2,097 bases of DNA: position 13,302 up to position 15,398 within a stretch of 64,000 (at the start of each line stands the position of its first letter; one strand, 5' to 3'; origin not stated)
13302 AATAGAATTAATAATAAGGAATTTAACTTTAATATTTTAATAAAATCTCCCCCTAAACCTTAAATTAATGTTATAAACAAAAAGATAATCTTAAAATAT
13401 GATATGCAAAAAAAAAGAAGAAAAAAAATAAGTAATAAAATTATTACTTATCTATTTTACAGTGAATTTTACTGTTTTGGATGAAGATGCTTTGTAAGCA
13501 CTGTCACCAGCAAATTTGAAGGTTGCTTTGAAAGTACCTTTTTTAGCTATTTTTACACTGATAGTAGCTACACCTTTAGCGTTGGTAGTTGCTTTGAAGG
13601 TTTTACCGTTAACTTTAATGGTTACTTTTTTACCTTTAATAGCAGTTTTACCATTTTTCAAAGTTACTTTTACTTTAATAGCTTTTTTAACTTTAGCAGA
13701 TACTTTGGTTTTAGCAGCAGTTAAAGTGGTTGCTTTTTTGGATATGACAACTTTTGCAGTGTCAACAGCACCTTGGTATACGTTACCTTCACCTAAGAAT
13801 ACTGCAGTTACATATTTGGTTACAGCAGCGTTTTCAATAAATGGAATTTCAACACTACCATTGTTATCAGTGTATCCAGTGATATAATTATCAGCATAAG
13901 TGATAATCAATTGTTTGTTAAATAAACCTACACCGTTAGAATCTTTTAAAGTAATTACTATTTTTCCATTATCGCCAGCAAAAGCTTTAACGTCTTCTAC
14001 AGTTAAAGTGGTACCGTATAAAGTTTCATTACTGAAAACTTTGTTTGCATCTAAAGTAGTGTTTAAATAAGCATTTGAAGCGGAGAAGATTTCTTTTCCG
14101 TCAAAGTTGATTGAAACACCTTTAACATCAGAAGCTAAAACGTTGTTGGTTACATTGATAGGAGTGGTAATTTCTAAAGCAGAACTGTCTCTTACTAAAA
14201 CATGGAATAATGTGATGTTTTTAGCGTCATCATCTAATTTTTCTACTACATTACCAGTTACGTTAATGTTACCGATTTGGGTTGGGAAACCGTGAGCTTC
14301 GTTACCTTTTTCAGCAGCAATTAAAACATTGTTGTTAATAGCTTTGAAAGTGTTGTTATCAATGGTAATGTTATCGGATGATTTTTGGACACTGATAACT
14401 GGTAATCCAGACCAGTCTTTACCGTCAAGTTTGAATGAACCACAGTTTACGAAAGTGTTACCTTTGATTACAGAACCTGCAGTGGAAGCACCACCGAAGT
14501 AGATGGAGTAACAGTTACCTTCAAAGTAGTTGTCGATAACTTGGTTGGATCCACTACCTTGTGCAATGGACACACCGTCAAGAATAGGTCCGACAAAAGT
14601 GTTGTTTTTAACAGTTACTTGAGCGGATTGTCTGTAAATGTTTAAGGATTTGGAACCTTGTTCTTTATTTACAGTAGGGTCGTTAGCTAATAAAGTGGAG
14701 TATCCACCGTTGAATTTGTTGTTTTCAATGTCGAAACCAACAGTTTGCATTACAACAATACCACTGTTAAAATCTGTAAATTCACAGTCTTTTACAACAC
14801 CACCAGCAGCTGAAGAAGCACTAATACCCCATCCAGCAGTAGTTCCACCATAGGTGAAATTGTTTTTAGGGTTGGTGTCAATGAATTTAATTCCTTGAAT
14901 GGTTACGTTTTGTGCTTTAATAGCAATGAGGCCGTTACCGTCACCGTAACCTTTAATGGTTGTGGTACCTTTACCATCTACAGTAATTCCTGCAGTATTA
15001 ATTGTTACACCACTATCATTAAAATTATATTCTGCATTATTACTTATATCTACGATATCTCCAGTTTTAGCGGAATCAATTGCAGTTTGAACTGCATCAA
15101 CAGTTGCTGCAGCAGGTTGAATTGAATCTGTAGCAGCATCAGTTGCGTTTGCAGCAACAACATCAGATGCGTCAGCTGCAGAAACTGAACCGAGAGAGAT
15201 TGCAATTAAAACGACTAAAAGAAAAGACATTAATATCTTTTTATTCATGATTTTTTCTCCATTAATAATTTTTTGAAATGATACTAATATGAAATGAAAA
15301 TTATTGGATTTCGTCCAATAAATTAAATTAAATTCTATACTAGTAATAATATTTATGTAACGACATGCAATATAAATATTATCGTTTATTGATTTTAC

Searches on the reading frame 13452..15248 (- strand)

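Call 55: search_protein_families(library=pfam, proteins=[window:13452-15248:-], max_evalue=0.01)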
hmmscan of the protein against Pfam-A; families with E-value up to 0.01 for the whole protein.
window:13452-15248:- (598 aa): 3 families
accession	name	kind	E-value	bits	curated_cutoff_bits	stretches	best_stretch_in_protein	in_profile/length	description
PF16640.11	Big_3_5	-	4.4e-09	37.2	35.5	1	510-597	2-87/88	Bacterial Ig-like domain (group 3)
PF13229.12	Beta_helix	-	6.5e-07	29.5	25.9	1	87-266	2-158/158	Right handed beta helix region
PF17789.7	MG4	-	0.0015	19.1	24.7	0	524-576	18-70/95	Macroglobulin domain MG4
